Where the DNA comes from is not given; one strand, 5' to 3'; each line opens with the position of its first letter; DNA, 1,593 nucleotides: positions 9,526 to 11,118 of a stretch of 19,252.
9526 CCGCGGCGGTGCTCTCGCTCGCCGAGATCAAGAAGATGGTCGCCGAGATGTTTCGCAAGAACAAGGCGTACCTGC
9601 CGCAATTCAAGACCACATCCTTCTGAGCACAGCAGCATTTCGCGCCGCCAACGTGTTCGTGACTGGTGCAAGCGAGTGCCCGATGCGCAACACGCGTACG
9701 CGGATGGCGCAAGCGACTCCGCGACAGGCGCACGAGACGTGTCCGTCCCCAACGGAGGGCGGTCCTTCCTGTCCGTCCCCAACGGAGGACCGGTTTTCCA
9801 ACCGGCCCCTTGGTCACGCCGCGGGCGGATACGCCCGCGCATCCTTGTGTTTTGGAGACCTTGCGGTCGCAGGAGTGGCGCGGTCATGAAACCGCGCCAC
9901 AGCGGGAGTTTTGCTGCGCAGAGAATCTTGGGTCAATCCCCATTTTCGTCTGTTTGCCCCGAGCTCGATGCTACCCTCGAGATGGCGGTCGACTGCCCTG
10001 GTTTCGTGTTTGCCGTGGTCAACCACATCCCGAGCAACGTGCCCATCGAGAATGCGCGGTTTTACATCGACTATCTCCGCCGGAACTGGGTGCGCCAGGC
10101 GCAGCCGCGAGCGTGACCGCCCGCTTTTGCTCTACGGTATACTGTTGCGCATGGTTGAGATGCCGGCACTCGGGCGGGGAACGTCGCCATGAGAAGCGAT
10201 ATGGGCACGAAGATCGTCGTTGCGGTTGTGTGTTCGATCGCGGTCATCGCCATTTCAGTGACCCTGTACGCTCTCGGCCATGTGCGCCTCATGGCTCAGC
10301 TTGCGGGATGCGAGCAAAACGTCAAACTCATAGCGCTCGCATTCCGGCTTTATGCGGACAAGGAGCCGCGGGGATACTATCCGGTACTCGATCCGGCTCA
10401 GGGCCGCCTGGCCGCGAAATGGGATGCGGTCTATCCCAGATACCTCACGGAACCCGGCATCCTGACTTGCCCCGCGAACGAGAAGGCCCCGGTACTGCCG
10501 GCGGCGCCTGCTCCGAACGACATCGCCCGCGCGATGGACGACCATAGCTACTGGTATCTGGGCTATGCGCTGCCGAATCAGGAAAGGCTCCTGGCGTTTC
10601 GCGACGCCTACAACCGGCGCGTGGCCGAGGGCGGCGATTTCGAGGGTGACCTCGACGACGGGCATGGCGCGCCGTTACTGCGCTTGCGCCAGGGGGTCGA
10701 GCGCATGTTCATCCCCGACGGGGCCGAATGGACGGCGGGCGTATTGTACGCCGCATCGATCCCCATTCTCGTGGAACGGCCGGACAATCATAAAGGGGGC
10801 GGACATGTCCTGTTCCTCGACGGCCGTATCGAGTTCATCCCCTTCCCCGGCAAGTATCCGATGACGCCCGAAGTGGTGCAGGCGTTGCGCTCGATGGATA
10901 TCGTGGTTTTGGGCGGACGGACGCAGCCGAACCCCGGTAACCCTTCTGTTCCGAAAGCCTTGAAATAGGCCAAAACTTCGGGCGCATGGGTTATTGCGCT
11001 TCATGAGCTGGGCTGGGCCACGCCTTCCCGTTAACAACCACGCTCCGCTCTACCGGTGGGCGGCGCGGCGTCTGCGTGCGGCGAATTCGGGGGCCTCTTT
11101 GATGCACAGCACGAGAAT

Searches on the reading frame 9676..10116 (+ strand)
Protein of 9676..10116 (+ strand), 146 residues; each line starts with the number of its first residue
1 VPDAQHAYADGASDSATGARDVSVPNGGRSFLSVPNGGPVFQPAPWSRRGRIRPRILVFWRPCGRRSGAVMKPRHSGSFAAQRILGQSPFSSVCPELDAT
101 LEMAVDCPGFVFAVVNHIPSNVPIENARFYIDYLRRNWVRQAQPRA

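Call 8: search_protein_families(library=pfam, proteins=[window:9676-10116:+], max_evalue=0.01)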
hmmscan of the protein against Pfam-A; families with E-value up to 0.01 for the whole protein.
window:9676-10116:+ (146 aa): 0 families

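Call 30: find_homologous_proteins(query=window:9676-10113:+, max_evalue=0.01)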
Query window:9676-10113:+: 27 candidates shared short words with the query, none scored E <= 0.01.

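Call 49: search_protein_families(library=pfam, proteins=[window:9676-10113:+], max_evalue=10)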
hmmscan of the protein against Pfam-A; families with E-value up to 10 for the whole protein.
window:9676-10113:+ (146 aa): 0 families

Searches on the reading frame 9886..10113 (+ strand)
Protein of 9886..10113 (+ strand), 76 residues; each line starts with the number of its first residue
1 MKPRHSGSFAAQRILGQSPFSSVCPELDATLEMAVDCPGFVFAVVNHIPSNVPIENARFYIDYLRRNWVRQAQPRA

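Call 52: search_solved_structures(query=window:9886-10113:+, max_evalue=10, show_alignments=2)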
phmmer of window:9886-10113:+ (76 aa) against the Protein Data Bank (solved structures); distinct sequences matched with E-value up to 10: 0.

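Call 80: search_protein_representatives(protein=window:9886-10113:+)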
Query: 76 residues. Proteins with E-value up to 0.001 (for the whole library): 44; up to 1e-10: 10; up to 1e-30: 1. The best 44 are listed.
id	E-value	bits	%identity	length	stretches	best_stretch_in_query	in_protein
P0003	6.2e-43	159.9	96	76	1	1-76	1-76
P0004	1.7e-15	72.8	64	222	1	21-70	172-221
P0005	9.2e-15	70.5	66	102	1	21-70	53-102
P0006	1.7e-14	69.7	53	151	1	11-70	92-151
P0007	9.3e-14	67.3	65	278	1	23-71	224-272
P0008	1.7e-13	66.5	70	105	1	25-70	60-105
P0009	2.4e-13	66.0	64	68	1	26-70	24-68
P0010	1.8e-12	63.2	62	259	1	21-70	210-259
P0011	1.7e-11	60.1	48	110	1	11-70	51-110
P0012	2.4e-11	59.7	58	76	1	21-70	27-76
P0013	3.7e-10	55.9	48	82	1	8-70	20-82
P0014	1.3e-09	54.2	49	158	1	6-70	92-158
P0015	1.7e-09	53.8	27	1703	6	21-62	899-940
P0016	7.5e-08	48.6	52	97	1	21-72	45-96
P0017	1.4e-07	47.7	65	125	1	30-66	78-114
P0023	2.9e-05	40.4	36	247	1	11-66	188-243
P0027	5.7e-05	39.5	39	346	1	12-65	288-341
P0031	1.0e-04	38.6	36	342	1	21-70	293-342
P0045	8.4e-04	35.7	43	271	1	12-62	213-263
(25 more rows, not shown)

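Call 81: search_protein_families(library=pfam, proteins=[P0004, P0007, P0010, P0027, P0031, P0023, P0045, P0015], max_evalue=0.01)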
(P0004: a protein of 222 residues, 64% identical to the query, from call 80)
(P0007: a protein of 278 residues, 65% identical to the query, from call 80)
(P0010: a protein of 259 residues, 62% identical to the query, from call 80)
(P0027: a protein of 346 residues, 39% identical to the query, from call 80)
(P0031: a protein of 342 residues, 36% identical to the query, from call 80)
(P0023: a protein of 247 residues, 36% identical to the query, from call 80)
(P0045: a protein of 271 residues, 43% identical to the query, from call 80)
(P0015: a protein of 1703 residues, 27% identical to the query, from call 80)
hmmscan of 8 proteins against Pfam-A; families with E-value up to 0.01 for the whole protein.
P0004 (222 aa): 1 family
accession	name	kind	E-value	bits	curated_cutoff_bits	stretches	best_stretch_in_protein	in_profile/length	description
PF01208.23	URO-D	-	2.9e-07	30.3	23.9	1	129-215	258-343/346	Uroporphyrinogen decarboxylase (URO-D)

P0007 (278 aa): 1 family
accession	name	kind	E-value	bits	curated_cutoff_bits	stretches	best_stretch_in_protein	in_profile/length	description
PF01208.23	URO-D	-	1.2e-15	57.8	23.9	1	88-267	169-345/346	Uroporphyrinogen decarboxylase (URO-D)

P0010 (259 aa): 1 family
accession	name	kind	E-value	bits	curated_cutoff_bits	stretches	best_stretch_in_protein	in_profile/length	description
PF01208.23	URO-D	-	2.4e-14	53.6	23.9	1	110-254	202-344/346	Uroporphyrinogen decarboxylase (URO-D)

P0027 (346 aa): 1 family
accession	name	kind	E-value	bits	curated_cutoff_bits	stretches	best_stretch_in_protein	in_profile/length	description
PF01208.23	URO-D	-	3.8e-17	62.8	23.9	1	157-340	162-343/346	Uroporphyrinogen decarboxylase (URO-D)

P0031 (342 aa): 1 family
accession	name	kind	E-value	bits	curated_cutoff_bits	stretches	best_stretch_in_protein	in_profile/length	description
PF01208.23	URO-D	-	7.4e-08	32.2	23.9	1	165-334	176-341/346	Uroporphyrinogen decarboxylase (URO-D)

P0023 (247 aa): 1 family
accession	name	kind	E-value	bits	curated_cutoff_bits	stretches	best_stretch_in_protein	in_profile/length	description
PF01208.23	URO-D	-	1.1e-21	77.7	23.9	1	65-243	169-345/346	Uroporphyrinogen decarboxylase (URO-D)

P0045 (271 aa): 1 family
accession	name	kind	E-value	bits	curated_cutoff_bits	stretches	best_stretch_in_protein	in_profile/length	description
PF01208.23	URO-D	-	1.1e-28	100.7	23.9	1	29-260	101-338/346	Uroporphyrinogen decarboxylase (URO-D)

P0015 (1703 aa): 2 families
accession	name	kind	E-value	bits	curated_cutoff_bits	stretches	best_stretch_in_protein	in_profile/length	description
PF22088.1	HIT-like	-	0.00042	20.4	27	0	602-653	56-107/162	HIT-related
PF08880.16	QLQ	-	0.00078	19.5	23.8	0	447-457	20-30/35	QLQ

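Call 83: find_encoding_contigs(protein=P0003, flank=3000, max_places=6)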
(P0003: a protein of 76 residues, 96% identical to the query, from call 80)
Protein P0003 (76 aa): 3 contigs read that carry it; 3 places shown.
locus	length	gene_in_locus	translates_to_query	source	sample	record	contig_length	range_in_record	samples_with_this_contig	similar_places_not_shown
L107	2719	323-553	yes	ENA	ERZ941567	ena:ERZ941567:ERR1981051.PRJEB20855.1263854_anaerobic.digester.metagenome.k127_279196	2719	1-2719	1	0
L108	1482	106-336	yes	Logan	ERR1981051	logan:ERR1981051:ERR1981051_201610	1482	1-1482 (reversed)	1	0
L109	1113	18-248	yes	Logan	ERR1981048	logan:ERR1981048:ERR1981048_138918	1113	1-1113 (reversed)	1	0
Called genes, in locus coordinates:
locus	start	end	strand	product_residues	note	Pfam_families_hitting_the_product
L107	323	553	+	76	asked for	-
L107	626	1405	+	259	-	-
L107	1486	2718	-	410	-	?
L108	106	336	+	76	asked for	-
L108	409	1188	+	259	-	-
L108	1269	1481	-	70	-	?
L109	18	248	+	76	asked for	-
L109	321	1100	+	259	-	-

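Call 88: find_encoding_contigs(protein=P0006, flank=4000, max_places=5)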
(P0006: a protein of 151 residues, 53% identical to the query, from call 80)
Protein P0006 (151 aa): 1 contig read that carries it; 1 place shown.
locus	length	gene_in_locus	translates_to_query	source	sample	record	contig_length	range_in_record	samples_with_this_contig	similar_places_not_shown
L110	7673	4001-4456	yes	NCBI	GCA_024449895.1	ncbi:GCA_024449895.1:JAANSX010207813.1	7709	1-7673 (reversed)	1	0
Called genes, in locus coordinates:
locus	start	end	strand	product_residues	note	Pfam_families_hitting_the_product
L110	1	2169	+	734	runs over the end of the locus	?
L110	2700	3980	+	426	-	PF01120:Alpha_L_fucos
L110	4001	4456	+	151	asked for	-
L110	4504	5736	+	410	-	PF00108:Thiolase_N, PF02803:Thiolase_C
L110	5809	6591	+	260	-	PF01791:DeoC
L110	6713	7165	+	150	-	PF01797:Y1_Tnp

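Call 93: find_encoding_contigs(protein=P0010, flank=4000, max_places=4)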
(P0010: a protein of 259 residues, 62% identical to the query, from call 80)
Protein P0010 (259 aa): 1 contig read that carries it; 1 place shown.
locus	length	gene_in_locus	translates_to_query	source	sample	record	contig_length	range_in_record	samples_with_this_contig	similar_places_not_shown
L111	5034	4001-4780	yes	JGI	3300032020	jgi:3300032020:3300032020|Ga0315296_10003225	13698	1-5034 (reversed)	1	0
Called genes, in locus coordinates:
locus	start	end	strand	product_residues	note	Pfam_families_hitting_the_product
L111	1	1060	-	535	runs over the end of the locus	PF00069:Pkinase, PF01636:APH (faint), PF07714:PK_Tyr_Ser-Thr, PF03109:ABC1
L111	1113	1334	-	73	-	-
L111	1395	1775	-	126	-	-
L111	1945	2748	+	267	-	PF00175:NAD_binding_1 (faint), PF10418:DHODB_Fe-S_bind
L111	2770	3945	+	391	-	PF01208:URO-D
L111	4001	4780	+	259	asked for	PF01208:URO-D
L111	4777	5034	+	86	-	?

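Call 94: find_encoding_contigs(protein=P0007, flank=4000, max_places=4)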
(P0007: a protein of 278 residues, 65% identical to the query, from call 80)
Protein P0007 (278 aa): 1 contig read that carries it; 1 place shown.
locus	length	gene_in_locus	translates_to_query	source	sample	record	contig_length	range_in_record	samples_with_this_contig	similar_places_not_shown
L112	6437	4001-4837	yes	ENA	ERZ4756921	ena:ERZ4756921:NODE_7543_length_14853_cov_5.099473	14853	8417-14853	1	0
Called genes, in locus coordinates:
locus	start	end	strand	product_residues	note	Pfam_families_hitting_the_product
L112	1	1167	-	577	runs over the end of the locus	PF00150:Cellulase (weak)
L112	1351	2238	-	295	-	PF00165:HTH_AraC, PF12833:HTH_18, PF00165:HTH_AraC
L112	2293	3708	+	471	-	PF04305:DUF455 (weak)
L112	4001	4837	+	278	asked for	PF01208:URO-D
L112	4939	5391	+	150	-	PF13302:Acetyltransf_3 (weak), PF00583:Acetyltransf_1, PF13508:Acetyltransf_7 (weak)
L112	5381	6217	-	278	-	-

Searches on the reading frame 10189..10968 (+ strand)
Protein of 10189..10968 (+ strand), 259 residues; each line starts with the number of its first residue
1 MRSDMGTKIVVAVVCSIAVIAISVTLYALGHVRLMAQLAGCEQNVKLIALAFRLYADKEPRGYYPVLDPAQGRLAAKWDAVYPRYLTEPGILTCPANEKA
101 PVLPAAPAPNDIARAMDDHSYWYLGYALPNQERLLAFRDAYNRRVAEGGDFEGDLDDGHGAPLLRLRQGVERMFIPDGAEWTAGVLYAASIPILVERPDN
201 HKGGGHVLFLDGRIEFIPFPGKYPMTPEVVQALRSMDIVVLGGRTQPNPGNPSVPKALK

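Call 8: search_protein_families(library=pfam, proteins=[window:10189-10968:+], max_evalue=0.01)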
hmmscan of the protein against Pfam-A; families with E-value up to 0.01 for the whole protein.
window:10189-10968:+ (259 aa): 0 families

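Call 32: find_homologous_proteins(query=window:10189-10965:+, max_evalue=0.001)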
Query window:10189-10965:+ (259 aa): 2 proteins with E <= 0.001 among 1427 candidates.
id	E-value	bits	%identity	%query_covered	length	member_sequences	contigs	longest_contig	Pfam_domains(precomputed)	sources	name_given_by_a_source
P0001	6.1e-173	591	100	100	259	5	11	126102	-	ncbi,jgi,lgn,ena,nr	ncbi:MAG TPA: hypothetical protein PKY01_06175 [Candidatus Hydrogenedentes bacterium]|nr:hypothetica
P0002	3.2e-29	120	32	88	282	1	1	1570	-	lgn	-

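Call 34: find_encoding_contigs(protein=P0001, flank=10000, max_places=10)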
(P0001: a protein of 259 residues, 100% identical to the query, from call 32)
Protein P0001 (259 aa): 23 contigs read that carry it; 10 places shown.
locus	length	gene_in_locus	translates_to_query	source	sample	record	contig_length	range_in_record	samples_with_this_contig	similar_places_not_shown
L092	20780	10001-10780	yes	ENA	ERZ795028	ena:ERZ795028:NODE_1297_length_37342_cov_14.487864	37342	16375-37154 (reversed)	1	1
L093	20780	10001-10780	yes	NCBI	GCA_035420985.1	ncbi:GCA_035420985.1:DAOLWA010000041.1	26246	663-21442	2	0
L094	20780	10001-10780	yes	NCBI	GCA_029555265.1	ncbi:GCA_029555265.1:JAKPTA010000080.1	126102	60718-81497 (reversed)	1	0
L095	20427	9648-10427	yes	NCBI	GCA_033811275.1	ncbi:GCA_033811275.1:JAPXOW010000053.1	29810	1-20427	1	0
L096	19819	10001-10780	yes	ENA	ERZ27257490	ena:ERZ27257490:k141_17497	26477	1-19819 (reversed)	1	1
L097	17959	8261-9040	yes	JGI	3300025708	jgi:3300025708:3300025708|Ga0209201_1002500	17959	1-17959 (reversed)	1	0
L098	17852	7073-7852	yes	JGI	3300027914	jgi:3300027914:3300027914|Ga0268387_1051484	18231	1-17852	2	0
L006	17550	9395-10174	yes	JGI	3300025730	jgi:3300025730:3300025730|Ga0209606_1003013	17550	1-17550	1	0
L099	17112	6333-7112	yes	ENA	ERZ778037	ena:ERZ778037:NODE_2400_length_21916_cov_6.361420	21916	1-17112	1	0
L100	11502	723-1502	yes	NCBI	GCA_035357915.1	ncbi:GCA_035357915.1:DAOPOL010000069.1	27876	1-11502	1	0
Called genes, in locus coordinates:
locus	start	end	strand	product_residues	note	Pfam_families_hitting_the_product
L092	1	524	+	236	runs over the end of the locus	PF00528:BPD_transp_1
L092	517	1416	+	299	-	PF12911:OppC_N, PF00528:BPD_transp_1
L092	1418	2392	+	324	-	PF00005:ABC_tran, PF13304:AAA_21 (weak), PF08352:oligo_HPY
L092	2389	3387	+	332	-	PF00005:ABC_tran, PF08352:oligo_HPY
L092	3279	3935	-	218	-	-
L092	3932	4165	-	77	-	-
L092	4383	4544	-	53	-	-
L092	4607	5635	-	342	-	PF04616:Glyco_hydro_43 (faint)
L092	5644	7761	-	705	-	-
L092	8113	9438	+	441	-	PF02056:Glyco_hydro_4, PF11975:Glyco_hydro_4C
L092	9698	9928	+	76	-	-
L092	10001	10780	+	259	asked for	-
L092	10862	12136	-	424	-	PF04015:DUF362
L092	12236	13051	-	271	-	PF04454:Linocin_M18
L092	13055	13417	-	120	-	PF22277:EncFtn-like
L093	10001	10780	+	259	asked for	-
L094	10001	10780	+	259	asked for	-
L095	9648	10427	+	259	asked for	-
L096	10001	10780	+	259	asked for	-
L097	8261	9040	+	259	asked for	-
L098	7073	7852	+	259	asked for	-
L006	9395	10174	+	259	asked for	-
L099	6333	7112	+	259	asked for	-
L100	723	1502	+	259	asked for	-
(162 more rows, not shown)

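Call 46: search_protein_families(library=ncbifam, proteins=[window:10189-10965:+], max_evalue=1)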
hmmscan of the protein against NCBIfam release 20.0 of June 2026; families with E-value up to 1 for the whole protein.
window:10189-10965:+ (259 aa): 1 family
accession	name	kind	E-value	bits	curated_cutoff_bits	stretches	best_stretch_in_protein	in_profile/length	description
TIGR04294.2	pre_pil_HX9DG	domain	0.00034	20.3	19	1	200-218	4-22/22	H-X9-DG-CTERM domain-containing protein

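Call 72: search_protein_families(library=pfam, proteins=[window:10189-10965:+], max_evalue=1)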
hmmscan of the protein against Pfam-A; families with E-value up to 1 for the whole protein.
window:10189-10965:+ (259 aa): 2 families
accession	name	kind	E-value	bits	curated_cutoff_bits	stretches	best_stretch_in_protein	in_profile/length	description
PF07596.16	SBP_bac_10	-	0.11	13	23.3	0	200-217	244-261/268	Protein of unknown function (DUF1559)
PF02439.20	Adeno_E3_CR2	-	0.19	11.9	36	1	9-28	8-27/38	Adenovirus E3 region protein CR2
